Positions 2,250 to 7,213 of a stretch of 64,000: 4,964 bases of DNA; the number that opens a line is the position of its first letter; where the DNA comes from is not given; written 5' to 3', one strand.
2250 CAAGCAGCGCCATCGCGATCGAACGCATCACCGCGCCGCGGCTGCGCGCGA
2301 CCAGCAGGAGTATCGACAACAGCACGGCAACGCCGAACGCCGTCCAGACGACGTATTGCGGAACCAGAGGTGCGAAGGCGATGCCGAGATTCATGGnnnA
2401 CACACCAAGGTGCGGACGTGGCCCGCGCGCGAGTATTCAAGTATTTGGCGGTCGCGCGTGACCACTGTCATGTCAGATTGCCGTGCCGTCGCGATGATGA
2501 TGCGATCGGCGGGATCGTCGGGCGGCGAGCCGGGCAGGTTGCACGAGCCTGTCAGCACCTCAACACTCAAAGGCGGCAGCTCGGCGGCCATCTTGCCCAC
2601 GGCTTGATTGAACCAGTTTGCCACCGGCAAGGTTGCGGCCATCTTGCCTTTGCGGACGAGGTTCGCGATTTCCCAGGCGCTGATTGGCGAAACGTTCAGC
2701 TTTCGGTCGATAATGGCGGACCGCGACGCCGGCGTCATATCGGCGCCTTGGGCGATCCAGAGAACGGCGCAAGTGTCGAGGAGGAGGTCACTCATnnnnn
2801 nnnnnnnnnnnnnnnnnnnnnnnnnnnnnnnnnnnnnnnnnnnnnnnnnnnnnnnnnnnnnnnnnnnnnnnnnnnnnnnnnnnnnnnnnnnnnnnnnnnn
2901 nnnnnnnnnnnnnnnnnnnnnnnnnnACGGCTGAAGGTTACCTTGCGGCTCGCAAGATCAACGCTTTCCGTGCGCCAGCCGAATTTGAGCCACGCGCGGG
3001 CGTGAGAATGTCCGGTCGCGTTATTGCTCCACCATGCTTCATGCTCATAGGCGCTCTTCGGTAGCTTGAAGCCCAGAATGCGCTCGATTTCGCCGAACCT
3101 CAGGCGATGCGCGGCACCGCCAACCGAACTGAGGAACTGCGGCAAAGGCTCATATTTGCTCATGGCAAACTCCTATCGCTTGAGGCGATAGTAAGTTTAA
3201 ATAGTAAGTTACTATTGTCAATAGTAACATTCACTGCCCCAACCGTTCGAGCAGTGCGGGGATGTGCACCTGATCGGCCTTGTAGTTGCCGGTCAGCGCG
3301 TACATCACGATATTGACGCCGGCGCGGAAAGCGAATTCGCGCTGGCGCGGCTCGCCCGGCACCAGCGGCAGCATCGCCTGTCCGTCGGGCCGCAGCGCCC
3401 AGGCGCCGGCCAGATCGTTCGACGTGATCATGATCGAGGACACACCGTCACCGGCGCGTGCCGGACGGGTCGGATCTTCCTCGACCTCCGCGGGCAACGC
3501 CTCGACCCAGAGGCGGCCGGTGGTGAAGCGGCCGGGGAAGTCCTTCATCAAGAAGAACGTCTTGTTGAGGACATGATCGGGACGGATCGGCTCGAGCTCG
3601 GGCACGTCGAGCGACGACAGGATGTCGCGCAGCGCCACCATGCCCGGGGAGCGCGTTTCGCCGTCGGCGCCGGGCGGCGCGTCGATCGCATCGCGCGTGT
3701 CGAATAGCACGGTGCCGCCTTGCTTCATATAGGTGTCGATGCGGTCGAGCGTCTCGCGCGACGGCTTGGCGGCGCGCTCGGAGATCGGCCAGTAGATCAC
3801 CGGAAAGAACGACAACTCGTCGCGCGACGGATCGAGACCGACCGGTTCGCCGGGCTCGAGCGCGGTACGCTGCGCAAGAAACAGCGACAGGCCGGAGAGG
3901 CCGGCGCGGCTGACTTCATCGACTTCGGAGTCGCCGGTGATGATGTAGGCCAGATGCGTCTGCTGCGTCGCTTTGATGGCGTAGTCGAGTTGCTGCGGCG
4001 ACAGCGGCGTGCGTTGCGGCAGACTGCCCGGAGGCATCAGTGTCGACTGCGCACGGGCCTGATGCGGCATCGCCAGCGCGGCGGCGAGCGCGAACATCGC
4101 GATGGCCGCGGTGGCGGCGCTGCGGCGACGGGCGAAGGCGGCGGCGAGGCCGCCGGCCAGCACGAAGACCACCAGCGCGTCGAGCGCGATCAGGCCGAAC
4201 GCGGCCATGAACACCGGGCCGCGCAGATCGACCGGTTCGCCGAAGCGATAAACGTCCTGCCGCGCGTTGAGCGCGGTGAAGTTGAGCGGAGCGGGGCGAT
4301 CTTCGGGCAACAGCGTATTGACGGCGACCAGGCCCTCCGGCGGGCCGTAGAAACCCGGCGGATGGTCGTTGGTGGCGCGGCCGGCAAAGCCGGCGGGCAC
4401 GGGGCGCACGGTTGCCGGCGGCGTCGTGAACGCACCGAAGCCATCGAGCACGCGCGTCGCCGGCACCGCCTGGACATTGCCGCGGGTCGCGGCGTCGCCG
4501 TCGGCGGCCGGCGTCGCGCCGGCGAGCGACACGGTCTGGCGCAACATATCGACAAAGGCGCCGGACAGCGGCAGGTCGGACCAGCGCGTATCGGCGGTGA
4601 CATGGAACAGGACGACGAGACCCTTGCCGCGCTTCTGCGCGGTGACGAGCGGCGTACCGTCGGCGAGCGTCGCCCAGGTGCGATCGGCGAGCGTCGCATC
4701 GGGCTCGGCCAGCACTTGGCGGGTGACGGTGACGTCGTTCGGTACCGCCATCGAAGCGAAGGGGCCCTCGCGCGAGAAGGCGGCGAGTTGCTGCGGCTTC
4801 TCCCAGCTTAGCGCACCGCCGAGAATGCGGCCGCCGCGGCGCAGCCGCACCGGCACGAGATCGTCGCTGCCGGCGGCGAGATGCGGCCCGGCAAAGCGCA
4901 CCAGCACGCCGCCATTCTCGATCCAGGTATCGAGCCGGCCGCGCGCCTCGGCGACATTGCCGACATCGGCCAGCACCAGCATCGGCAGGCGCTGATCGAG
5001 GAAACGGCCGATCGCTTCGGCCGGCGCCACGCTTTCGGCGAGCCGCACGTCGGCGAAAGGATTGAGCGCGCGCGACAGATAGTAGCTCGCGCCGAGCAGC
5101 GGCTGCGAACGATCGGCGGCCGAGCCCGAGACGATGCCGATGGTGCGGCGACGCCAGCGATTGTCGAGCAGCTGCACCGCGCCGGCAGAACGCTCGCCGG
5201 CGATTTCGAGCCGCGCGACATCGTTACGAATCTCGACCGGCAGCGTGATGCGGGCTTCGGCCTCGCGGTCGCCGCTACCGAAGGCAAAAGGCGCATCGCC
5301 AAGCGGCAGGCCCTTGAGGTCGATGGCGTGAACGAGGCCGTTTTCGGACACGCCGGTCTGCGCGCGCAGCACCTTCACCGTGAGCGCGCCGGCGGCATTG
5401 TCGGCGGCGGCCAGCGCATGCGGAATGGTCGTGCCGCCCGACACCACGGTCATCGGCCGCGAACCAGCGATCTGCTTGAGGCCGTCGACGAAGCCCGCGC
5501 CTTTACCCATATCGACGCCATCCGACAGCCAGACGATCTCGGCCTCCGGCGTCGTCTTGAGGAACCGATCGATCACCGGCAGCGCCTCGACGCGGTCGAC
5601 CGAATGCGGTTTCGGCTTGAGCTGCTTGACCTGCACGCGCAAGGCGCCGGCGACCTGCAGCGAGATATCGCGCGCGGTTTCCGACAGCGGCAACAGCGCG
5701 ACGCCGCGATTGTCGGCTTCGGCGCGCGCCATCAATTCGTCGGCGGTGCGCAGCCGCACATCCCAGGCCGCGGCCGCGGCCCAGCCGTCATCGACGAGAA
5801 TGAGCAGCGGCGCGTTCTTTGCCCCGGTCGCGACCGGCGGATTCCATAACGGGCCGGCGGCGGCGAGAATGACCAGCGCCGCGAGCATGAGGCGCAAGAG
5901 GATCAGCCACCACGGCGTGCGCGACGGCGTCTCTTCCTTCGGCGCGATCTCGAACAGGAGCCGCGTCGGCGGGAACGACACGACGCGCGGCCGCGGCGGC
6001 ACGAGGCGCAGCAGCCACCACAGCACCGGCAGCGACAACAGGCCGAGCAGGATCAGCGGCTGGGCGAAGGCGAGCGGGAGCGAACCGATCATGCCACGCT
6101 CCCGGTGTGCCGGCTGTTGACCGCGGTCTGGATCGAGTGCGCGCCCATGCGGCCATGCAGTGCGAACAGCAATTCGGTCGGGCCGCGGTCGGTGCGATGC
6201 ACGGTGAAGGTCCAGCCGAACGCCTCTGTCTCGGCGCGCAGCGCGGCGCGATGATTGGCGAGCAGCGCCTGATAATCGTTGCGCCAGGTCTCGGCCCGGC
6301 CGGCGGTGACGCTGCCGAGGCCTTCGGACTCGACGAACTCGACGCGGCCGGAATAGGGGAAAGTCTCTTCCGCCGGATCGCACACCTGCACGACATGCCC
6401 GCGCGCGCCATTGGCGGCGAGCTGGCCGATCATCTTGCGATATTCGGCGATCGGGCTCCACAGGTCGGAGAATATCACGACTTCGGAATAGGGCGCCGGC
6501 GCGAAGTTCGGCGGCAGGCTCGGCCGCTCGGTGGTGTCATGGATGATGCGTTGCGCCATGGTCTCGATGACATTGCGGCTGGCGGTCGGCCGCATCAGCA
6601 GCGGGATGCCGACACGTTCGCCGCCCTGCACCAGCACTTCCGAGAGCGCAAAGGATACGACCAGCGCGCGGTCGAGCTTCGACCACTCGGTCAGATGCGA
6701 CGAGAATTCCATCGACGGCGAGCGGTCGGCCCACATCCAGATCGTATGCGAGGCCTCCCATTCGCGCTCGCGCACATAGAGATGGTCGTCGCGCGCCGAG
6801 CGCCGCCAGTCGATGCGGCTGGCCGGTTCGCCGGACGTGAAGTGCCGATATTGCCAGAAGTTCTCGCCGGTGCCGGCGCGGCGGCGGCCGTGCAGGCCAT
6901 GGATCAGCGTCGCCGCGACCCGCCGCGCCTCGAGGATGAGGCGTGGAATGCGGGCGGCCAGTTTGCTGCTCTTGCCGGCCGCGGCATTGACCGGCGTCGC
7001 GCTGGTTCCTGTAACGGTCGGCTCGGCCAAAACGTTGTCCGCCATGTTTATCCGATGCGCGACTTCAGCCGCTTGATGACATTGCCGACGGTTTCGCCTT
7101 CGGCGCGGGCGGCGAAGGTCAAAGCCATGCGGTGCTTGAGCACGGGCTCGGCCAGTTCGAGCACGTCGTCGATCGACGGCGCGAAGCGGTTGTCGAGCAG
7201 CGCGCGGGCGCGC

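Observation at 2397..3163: Non-canonical type II toxin-antitoxin pair: DUF7662-like putative antitoxin plus VapC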

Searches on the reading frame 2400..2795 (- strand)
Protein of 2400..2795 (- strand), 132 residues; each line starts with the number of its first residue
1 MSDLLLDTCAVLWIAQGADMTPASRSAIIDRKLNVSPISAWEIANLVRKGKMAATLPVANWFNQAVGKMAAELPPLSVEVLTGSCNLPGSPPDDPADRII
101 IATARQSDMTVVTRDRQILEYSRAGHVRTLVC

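Call 3: search_protein_families(library=pfam, proteins=[window:2400-2795:-], max_evalue=1)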
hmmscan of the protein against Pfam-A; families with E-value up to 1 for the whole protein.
window:2400-2795:- (132 aa): 2 families
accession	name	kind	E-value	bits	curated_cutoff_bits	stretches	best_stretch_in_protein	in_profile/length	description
PF01850.27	PIN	-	3.4e-09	37.8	23.6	1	5-121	2-117/120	PIN domain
PF18480.7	DUF5615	-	0.029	14.7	23.8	1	96-117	36-57/110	Domain of unknown function (DUF5615)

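Call 4: search_protein_families(library=ncbifam, proteins=[window:2400-2795:-], max_evalue=1)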
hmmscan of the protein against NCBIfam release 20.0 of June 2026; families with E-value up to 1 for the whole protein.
window:2400-2795:- (132 aa): 0 families

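Call 5: search_protein_families(library=padloc, proteins=[window:2400-2795:-], max_evalue=1)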
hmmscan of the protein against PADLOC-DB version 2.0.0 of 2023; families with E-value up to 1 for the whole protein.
window:2400-2795:- (132 aa): 0 families

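Call 7: search_solved_structures(query=window:2400-2795:-, max_evalue=1, show_alignments=2)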
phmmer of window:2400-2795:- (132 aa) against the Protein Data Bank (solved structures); distinct sequences matched with E-value up to 1: 0.

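Call 71: search_protein_families(library=phrogs, proteins=[window:2400-2795:-], max_evalue=0.01)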
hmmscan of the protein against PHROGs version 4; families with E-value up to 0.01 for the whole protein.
window:2400-2795:- (132 aa): 0 families

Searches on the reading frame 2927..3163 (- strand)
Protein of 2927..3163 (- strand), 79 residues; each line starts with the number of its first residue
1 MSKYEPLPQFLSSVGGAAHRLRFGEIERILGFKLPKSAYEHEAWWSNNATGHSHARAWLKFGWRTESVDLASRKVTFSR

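Call 44: search_protein_representatives(protein=window:2927-3163:-)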
Query: 79 residues. Proteins with E-value up to 0.001 (for the whole library): 4531; up to 1e-10: 1261; up to 1e-30: 17. The best 150 are listed.
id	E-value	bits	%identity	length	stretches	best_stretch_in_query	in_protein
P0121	9.4e-123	414.3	42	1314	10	2-79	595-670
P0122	5.2e-114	386.5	42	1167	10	2-79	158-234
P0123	7.8e-100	341.4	43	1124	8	2-79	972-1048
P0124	1.4e-64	229.1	37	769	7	3-79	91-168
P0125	2.3e-44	164.7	42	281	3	1-77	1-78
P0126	9.2e-41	153.2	85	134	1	1-79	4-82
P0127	1.0e-39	149.9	90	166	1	1-73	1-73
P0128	1.5e-36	139.8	48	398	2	2-79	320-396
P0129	6.1e-36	137.9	81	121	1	1-79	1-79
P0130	9.0e-36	137.3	48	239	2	2-79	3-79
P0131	3.9e-35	135.3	78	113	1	1-78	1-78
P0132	4.3e-35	135.2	87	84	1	1-67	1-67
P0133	6.6e-35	134.6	47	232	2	1-79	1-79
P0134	7.9e-35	134.3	46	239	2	2-79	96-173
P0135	2.5e-34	132.7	76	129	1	1-79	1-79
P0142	1.0e-27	111.7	40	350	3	1-79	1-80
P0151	2.8e-25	103.9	47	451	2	2-76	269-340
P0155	3.8e-24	100.3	42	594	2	1-78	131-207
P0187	3.3e-19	84.6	53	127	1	1-78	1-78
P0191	4.9e-19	84.0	53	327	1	1-78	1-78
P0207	3.5e-18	81.3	46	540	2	3-78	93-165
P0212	6.2e-18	80.5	51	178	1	1-79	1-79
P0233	3.4e-17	78.2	56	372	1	2-79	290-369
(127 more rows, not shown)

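Call 45: search_protein_families(library=pfam, max_evalue=0.01, proteins=[P0121, P0124, P0125, P0128, P0151, P0155, P0191, P0207, P0233, P0142])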
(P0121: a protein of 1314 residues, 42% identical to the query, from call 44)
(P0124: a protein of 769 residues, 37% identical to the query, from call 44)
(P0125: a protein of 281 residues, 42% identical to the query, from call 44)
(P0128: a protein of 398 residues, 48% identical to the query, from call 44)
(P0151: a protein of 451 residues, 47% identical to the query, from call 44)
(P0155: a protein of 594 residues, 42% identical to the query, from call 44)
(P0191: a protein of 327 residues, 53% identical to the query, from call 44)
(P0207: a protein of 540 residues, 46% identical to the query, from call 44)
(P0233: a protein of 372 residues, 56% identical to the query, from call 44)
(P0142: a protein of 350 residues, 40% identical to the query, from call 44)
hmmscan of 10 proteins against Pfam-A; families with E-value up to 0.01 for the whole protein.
P0121 (1314 aa): 3 families
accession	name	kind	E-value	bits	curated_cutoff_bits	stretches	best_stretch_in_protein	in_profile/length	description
PF24698.1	DUF7662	-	5.5e-108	353.3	26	10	228-300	1-69/72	Domain of unknown function (DUF7662)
PF24880.1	DUF7738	-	0.00057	20.7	24.6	0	365-440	13-80/103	Domain of unknown function (DUF7738)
PF03372.29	Exo_endo_phos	-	0.0013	18.9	24.5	0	716-799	25-108/225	Endonuclease/Exonuclease/phosphatase family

P0124 (769 aa): 1 family
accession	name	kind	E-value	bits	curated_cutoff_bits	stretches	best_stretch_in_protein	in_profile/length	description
PF24698.1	DUF7662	-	3.8e-65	216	26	6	519-581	8-67/72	Domain of unknown function (DUF7662)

P0125 (281 aa): 1 family
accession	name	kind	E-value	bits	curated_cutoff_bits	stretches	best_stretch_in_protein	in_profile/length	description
PF24698.1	DUF7662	-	9.9e-42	141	26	3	96-171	1-70/72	Domain of unknown function (DUF7662)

P0128 (398 aa): 2 families
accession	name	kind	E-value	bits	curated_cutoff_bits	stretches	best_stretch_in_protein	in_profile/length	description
PF24698.1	DUF7662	-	3.4e-34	116.9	26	2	4-76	1-71/72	Domain of unknown function (DUF7662)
PF18731.6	HEPN_Swt1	-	1.6e-24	86.8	27.5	1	142-255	1-114/115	Swt1-like HEPN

P0151 (451 aa): 2 families
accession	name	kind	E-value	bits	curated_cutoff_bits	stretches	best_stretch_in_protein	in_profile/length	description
PF24698.1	DUF7662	-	1.1e-33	115.2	26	2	271-344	1-71/72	Domain of unknown function (DUF7662)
PF08378.17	NERD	-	5.1e-08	33.8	22.1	1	52-125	21-95/111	Nuclease-related domain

P0155 (594 aa): 1 family
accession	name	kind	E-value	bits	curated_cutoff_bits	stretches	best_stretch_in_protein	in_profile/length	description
PF24698.1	DUF7662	-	1.5e-27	95.6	26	2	134-208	1-71/72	Domain of unknown function (DUF7662)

P0191 (327 aa): 3 families
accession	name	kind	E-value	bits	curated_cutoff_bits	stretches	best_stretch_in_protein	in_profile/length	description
PF24698.1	DUF7662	-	1.5e-12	47.5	26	1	4-77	1-69/72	Domain of unknown function (DUF7662)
PF03883.20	H2O2_YaaD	-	9e-11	42.2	29.6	1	172-307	69-199/236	Peroxide stress protein YaaA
PF21818.3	DUF6884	-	0.00091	19.8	30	1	204-243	32-71/135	Family of unknown function (DUF6884)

P0207 (540 aa): 3 families
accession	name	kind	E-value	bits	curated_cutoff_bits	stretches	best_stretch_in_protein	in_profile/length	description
PF01555.25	N6_N4_Mtase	-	4.2e-36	125.4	26.7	2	225-391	2-178/221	DNA methylase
PF24698.1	DUF7662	-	3.3e-16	59.3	26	2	18-85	2-69/72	Domain of unknown function (DUF7662)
PF08241.18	Methyltransf_11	-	0.0091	17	21.2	0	406-475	16-87/95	Methyltransferase domain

P0233 (372 aa): 1 family
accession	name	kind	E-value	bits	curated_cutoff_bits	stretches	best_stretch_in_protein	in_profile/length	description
PF24698.1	DUF7662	-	7.9e-12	45.3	26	1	308-367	13-69/72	Domain of unknown function (DUF7662)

P0142 (350 aa): 1 family
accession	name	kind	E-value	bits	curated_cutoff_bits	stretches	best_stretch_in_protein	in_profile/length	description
PF24698.1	DUF7662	-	7e-29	99.9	26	3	189-262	2-71/72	Domain of unknown function (DUF7662)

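Call 74: find_related_loci(query=P0212, collection=genome_contigs, flank=2000)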
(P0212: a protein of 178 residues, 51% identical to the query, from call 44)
Query P0212 (178 aa) in genome_contigs; peptide patterns used: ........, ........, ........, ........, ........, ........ (x = any residue, [..] = any of these).
600 stretches matched a pattern (row limit reached: there are more); 12 encode a relative of the query (tblastn E <= 1e-3); 12 distinct loci.
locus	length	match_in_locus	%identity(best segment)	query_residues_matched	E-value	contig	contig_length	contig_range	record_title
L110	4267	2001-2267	49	1-87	6e-25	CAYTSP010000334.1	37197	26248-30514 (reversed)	MAG TPA_asm: uncultured Nitrospinaceae bacterium isolate SRP338948_co1_160 genome assembly, contig: k141_483234, whole g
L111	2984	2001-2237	52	1-79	2e-24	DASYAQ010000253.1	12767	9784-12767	MAG TPA_asm: Caulobacteraceae bacterium isolate SMAG_U4885 k141_4002233, whole genome shotgun sequence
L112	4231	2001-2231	56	3-79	5e-24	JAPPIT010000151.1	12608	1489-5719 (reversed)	MAG: Defluviicoccus sp. isolate RHO2_bin_2 NODE_5906_length_12608_cov_52.107305, whole genome shotgun sequence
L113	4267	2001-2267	48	2-86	2e-20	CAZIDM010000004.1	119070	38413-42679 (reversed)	MAG TPA_asm: uncultured Dehalococcoidia bacterium isolate SRP109090_co1_248 genome assembly, contig: NODE_129_length_119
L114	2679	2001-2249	41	1-82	7e-17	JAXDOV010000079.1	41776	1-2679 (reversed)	MAG: Sphingomonadales bacterium isolate BP_697 scaffold_3408992, whole genome shotgun sequence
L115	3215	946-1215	43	3-80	4e-15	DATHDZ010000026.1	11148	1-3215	MAG TPA_asm: Micropepsaceae bacterium isolate SMAG_U12408 k141_1886943, whole genome shotgun sequence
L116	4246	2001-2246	39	3-86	1e-13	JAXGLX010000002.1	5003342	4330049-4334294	MAG: Acidobacteriota bacterium isolate AnMBR.bin219 bin219_2, whole genome shotgun sequence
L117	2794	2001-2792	44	1-79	2e-18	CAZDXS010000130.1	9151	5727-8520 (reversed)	MAG TPA_asm: uncultured Enterobacteriaceae bacterium isolate SRP338948_co1_110 genome assembly, contig: k141_354396, who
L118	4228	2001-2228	38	1-79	1e-13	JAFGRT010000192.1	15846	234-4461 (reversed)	MAG: Acidobacteria bacterium isolate Zod_Metabat.850 k87_8972033, whole genome shotgun sequence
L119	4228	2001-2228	43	1-77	5e-13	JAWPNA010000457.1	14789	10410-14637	MAG: Acidobacteriota bacterium isolate Fractures_MAG_01 c_000000173248, whole genome shotgun sequence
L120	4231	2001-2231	36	1-80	4e-12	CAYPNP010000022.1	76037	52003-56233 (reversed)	MAG TPA_asm: uncultured Acidobacteriota bacterium isolate binchicken_co190_13 genome assembly, contig: NODE_753_length_7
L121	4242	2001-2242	49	1-80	6e-11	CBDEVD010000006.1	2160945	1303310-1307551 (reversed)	MAG: Arenicellales bacterium isolate 024ae31b-b524-480c-aba5-61ed3f32f6b3 genome assembly, contig: contig_6, whole genom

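Call 75: find_related_loci(query=P0187, collection=genome_contigs, flank=2000)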
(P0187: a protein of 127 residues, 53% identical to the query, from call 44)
Query P0187 (127 aa) in genome_contigs; peptide patterns used: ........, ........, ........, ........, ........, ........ (x = any residue, [..] = any of these).
102 stretches matched a pattern, but none encodes a relative of the query by tblastn (E <= 1e-3).

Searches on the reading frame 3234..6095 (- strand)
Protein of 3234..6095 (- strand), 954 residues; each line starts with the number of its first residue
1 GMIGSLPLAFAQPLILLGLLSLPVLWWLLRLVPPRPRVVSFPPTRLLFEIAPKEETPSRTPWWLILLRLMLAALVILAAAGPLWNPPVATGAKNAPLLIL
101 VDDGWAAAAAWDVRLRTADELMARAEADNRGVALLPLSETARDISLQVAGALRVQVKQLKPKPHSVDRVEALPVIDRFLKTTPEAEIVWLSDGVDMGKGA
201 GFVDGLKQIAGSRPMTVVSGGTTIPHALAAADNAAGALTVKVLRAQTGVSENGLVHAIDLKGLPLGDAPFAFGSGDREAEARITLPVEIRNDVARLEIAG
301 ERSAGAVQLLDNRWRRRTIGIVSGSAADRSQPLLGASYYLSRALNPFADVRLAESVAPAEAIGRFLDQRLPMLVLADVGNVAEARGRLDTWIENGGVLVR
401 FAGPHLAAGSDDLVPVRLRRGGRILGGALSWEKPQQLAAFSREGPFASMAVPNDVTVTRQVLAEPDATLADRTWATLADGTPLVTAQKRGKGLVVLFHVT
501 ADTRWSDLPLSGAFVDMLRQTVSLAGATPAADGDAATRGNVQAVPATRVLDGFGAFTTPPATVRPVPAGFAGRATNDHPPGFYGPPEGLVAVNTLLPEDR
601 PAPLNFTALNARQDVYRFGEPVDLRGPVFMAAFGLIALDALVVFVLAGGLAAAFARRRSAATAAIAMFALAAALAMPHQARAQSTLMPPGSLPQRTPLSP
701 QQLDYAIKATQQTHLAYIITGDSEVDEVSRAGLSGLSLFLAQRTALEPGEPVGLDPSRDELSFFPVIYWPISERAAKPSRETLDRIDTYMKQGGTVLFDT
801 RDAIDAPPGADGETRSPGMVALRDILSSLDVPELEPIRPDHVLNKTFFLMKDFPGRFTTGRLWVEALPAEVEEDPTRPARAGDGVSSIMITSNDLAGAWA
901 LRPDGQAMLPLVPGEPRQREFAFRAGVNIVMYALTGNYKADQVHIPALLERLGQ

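Call 61: search_protein_families(library=pfam, max_evalue=0.001, proteins=[window:3234-6095:-])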
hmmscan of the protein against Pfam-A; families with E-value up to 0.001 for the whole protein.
window:3234-6095:- (954 aa): 2 families
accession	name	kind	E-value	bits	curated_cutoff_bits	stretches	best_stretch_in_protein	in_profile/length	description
PF13709.12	DUF4159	-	3.2e-49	167.6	25.9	1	714-934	1-202/202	Domain of unknown function (DUF4159)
PF07584.16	BatA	-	9.1e-19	68.1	25.9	1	9-82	3-77/77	Aerotolerance regulator N-terminal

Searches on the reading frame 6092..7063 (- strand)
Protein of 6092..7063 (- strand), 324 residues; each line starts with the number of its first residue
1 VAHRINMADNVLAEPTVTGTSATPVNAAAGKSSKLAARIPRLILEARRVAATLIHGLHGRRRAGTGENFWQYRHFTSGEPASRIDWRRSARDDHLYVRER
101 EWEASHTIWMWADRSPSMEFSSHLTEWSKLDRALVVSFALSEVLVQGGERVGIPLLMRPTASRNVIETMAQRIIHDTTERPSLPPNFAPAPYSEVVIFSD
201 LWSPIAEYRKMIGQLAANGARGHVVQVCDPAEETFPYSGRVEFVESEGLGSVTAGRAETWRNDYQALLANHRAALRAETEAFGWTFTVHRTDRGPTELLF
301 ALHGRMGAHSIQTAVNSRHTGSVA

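Call 61: search_protein_families(library=pfam, max_evalue=0.001, proteins=[window:6092-7063:-])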
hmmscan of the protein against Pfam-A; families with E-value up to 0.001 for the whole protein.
window:6092-7063:- (324 aa): 1 family
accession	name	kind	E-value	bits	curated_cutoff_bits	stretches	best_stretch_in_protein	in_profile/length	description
PF01882.25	DUF58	-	3.5e-25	88.9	23.4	1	71-273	1-215/216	Protein of unknown function DUF58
